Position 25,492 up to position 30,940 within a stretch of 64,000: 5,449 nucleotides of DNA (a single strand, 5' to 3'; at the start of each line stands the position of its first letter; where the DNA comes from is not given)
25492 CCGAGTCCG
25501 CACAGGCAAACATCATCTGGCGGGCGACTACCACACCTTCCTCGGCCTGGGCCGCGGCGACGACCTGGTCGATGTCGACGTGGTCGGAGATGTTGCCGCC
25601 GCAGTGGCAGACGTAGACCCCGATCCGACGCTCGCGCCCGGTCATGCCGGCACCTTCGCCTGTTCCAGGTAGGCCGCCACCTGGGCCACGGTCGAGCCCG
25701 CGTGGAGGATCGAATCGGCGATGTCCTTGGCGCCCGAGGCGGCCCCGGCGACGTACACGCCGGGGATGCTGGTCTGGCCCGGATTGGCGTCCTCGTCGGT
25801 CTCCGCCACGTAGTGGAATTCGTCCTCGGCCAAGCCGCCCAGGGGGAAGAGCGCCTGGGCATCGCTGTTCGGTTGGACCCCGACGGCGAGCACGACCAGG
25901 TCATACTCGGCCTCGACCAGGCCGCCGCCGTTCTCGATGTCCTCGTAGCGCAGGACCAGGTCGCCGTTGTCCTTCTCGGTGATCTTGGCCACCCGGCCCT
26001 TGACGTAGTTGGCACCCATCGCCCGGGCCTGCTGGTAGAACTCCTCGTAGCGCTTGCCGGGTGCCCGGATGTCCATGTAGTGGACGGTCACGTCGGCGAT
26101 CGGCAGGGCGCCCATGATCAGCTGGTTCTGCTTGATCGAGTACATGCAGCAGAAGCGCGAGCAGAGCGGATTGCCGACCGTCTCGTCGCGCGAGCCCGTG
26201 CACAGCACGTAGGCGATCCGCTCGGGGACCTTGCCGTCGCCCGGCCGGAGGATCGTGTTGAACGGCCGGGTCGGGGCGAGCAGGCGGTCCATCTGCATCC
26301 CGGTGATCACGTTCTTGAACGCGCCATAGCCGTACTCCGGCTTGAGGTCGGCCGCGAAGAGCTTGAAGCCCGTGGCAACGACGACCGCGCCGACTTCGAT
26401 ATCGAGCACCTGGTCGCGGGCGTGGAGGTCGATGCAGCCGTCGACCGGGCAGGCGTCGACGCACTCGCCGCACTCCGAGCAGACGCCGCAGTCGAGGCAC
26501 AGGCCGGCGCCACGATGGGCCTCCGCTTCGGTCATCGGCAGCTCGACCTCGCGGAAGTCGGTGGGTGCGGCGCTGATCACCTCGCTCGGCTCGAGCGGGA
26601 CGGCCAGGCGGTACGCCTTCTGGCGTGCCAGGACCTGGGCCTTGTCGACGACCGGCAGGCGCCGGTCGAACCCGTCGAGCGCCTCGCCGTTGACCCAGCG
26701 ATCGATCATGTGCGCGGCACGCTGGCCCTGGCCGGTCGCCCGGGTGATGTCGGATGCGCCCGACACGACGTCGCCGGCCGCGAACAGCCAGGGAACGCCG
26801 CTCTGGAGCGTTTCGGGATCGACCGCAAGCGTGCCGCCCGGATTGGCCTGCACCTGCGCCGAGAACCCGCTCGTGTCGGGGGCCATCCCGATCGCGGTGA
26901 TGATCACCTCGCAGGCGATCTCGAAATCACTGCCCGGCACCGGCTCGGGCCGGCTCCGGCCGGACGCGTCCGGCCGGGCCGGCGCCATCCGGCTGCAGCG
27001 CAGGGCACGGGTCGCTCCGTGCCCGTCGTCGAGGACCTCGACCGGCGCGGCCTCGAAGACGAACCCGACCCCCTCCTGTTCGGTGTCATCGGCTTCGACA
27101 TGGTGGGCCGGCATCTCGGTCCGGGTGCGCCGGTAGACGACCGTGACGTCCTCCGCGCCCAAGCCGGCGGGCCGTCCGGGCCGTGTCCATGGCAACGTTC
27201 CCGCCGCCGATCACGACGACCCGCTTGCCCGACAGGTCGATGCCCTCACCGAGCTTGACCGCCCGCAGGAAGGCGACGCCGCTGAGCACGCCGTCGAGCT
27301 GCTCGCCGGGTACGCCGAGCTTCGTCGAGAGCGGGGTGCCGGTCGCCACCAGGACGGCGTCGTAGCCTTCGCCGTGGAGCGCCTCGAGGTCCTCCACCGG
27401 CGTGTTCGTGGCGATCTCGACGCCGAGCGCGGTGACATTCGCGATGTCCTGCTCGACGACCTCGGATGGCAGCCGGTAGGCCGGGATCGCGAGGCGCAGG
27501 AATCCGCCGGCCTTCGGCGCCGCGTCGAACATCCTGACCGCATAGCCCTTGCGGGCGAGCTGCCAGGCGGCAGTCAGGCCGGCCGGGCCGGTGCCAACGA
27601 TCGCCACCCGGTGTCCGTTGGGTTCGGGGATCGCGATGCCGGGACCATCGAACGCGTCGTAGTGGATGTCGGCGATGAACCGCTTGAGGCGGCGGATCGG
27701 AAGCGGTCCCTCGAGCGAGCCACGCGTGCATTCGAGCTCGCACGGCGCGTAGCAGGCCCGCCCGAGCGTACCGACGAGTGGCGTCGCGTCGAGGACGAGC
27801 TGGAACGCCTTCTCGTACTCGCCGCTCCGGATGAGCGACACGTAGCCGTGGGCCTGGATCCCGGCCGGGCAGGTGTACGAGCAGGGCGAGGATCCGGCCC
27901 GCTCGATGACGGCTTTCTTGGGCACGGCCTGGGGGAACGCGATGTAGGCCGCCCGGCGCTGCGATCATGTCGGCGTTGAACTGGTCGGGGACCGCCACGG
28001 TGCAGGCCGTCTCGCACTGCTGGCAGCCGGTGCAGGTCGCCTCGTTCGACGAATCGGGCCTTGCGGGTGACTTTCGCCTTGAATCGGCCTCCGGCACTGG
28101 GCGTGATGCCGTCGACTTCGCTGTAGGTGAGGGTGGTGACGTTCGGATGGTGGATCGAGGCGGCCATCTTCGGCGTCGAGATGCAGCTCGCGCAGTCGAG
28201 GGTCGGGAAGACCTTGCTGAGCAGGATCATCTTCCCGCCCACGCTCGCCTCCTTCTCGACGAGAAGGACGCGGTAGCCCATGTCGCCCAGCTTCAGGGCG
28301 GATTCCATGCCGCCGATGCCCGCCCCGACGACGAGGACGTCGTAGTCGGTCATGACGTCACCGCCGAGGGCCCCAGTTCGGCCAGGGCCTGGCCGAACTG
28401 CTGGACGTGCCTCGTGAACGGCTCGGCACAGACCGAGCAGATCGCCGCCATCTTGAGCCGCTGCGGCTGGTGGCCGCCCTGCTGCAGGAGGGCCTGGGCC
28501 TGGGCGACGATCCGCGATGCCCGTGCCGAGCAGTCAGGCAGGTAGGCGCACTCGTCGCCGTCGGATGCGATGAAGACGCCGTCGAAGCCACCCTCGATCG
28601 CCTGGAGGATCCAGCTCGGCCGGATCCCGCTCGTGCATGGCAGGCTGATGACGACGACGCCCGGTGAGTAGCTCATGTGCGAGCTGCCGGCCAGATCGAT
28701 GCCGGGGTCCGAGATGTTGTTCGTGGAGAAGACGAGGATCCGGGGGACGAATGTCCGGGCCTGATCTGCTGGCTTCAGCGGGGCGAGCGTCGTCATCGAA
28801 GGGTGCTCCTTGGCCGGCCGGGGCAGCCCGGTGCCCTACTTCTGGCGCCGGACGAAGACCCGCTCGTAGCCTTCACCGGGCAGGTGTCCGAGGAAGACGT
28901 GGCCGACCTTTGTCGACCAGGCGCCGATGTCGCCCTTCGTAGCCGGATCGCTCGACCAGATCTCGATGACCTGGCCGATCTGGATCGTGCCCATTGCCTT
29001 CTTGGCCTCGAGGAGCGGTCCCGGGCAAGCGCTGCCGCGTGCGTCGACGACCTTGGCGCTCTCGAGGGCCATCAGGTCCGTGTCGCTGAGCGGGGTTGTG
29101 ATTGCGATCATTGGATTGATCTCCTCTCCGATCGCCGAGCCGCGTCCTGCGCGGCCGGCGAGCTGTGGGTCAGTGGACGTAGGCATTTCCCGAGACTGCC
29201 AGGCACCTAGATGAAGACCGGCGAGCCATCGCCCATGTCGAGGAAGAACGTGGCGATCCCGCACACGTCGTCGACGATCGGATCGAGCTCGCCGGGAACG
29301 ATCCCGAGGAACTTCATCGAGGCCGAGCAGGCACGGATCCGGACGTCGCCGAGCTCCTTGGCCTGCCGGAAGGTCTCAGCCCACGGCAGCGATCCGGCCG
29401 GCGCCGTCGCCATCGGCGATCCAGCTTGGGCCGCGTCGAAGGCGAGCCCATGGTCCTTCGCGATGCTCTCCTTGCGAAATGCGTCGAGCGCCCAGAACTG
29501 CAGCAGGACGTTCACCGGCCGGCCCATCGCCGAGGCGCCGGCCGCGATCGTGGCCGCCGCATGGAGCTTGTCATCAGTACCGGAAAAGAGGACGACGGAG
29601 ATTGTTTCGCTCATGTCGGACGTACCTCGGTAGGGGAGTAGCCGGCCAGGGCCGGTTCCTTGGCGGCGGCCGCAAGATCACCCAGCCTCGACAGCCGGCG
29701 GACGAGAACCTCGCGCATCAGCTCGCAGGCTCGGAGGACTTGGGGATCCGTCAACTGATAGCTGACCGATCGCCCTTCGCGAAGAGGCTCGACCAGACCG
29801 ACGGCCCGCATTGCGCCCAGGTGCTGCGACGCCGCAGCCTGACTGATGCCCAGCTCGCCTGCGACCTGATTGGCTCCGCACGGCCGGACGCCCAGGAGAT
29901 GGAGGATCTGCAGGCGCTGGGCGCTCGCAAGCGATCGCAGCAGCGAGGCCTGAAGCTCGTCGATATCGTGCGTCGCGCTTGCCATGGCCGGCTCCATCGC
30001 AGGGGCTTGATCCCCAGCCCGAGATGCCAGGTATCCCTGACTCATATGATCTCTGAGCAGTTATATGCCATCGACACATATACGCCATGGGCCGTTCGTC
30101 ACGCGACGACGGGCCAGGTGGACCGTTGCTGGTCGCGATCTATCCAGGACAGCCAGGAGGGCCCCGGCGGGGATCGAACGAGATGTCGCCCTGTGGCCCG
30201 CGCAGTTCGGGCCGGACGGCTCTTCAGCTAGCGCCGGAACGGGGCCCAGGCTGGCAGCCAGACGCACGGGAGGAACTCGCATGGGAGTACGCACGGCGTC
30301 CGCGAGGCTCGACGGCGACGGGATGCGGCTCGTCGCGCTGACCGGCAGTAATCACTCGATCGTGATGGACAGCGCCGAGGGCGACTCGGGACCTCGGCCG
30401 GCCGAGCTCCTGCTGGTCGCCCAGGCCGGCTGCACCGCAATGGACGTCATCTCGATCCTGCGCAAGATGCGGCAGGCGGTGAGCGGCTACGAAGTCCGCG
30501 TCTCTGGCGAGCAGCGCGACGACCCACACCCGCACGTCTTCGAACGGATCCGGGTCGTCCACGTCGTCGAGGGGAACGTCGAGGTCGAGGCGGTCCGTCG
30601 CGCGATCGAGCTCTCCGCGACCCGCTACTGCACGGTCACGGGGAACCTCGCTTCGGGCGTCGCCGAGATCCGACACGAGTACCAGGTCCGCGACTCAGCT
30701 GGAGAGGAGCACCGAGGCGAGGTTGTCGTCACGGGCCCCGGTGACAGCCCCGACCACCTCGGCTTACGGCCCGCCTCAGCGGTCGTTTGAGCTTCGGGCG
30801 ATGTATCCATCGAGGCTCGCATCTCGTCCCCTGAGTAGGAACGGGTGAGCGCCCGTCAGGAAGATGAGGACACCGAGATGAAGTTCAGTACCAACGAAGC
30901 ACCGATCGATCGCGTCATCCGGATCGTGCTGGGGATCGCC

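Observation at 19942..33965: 13.9-kb insertion between tRNA-Sec and selA, bounded by a 58-nt copy of the tRNA-Sec 3' half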

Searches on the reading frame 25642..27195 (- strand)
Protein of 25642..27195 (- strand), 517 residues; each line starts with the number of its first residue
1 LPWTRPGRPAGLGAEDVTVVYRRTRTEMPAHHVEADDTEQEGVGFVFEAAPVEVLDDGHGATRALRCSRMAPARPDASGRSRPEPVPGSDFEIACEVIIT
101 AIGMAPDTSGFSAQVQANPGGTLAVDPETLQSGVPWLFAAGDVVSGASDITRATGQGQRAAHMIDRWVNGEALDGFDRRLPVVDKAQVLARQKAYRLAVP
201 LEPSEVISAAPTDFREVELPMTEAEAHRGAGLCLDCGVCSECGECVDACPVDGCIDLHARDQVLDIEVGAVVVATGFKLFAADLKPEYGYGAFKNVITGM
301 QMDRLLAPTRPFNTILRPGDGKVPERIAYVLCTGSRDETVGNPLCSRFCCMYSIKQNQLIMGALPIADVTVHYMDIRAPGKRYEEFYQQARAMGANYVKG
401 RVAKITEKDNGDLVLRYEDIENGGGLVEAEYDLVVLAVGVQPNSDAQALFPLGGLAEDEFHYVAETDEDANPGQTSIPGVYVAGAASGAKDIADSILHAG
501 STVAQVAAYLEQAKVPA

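Call 9: search_protein_families(library=pfam, proteins=[window:25642-27195:-], max_evalue=0.01)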
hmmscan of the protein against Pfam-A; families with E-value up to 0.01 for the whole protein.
window:25642-27195:- (517 aa): 1 family
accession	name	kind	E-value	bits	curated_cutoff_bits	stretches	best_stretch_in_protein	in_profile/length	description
PF07992.20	Pyr_redox_2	-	4.5e-19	69.4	26.1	2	12-157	164-291/291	Pyridine nucleotide-disulphide oxidoreductase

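Call 24: find_related_loci(query=window:25642-27120:-, collection=metagenome_contigs, flank=10000)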
Query window:25642-27120:- (492 aa) in metagenome_contigs; peptide patterns used: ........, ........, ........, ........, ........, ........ (x = any residue, [..] = any of these).
446 stretches matched a pattern; 379 encode a relative of the query (tblastn E <= 1e-3); the best 80 are kept; 80 distinct loci.
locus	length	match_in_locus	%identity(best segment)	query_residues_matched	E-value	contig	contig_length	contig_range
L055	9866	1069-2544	91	1-492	0e+0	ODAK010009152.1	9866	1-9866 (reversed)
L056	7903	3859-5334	91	1-492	0e+0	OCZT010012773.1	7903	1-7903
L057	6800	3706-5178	85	2-492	0e+0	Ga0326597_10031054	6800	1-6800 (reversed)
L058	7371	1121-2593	84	2-492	0e+0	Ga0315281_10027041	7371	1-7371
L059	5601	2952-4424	84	2-492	0e+0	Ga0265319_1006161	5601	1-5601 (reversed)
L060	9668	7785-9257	81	2-492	0e+0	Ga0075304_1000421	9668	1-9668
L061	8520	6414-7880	81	2-490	0e+0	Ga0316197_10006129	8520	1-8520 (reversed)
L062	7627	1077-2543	81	2-490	0e+0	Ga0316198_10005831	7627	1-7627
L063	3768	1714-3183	80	2-491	0e+0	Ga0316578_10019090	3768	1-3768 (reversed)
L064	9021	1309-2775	76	2-490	0e+0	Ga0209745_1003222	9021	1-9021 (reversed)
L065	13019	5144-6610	76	2-490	0e+0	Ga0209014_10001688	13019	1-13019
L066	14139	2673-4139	76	2-490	0e+0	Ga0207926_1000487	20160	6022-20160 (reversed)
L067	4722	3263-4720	77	2-487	0e+0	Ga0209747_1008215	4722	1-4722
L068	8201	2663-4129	76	2-490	0e+0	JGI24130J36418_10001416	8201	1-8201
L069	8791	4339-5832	74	2-492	0e+0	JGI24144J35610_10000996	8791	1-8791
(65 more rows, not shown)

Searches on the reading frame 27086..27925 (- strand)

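Call 10: search_protein_families(library=pfam, proteins=[window:27086-27925:-], max_evalue=0.01)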
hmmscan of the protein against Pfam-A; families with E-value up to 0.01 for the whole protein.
window:27086-27925:- (279 aa): 16 families
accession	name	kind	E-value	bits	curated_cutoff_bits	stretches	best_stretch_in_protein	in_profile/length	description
PF07992.20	Pyr_redox_2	-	6.1e-17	62.4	26.1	1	106-256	2-165/291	Pyridine nucleotide-disulphide oxidoreductase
PF14691.11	Fer4_20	-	5.5e-13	49.1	25.8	1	12-88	29-108/113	Dihydroprymidine dehydrogenase domain II, 4Fe-4S cluster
PF13450.12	NAD_binding_8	-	2.5e-08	34.5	21.9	1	109-141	1-33/68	NAD(P)-binding Rossmann-like domain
PF01266.30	DAO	-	3.2e-08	33.9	27.9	1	106-140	1-35/353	FAD dependent oxidoreductase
PF00070.33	Pyr_redox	-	1.6e-07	32.1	22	0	235-256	1-22/82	Pyridine nucleotide-disulphide oxidoreductase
PF13738.12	Pyr_redox_3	-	4.4e-07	29.9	30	1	191-254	128-185/305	Pyridine nucleotide-disulphide oxidoreductase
PF03486.20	HI0933_like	-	3e-06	27.3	50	1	106-141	2-37/244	HI0933-like protein Rossmann domain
PF13241.12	NAD_binding_7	-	3.4e-06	28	22.1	1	229-252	3-26/104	Putative NAD(P)-binding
PF01262.27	AlaDh_PNT_C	-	1.3e-05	25.1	23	0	98-139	19-63/214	Alanine dehydrogenase/PNT, C-terminal domain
PF02826.25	2-Hacid_dh_C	-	4.9e-05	23.2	25.1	0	78-139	9-71/178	D-isomer specific 2-hydroxyacid dehydrogenase, NAD binding domain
PF01134.28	GIDA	-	8.8e-05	22.2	22.1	1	107-145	2-38/391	Glucose inhibited division protein A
PF12831.13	FAD_oxidored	-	0.00016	21.6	27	1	107-143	2-38/416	FAD dependent oxidoreductase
PF01494.25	FAD_binding_3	-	0.00024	20.9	22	1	106-136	3-33/349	FAD binding domain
PF00890.30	FAD_binding_2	-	0.00057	19.6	20.4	1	107-141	2-36/414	FAD binding domain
PF01946.23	Thi4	-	0.00088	19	26.2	1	107-141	20-55/235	Thi4 family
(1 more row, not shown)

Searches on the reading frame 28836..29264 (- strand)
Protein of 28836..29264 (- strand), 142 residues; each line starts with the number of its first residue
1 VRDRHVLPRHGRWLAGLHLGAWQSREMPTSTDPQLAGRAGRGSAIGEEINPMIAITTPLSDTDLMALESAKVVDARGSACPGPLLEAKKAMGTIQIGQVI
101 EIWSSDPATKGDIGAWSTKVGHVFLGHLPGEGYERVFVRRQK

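Call 10: search_protein_families(library=pfam, proteins=[window:28836-29264:-], max_evalue=0.01)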
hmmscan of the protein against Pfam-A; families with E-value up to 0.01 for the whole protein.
window:28836-29264:- (142 aa): 1 family
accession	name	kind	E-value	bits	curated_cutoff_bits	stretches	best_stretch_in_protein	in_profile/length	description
PF01206.22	TusA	-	1.2e-16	60.8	28.6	1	71-139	1-69/70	Sulfurtransferase TusA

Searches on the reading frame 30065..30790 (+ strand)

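Call 10: search_protein_families(library=pfam, proteins=[window:30065-30790:+], max_evalue=0.01)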
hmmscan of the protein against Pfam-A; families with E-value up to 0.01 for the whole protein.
window:30065-30790:+ (241 aa): 1 family
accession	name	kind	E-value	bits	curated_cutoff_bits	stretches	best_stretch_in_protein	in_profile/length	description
PF02566.24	OsmC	-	2e-14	54.3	27.5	1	106-199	2-95/100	OsmC-like protein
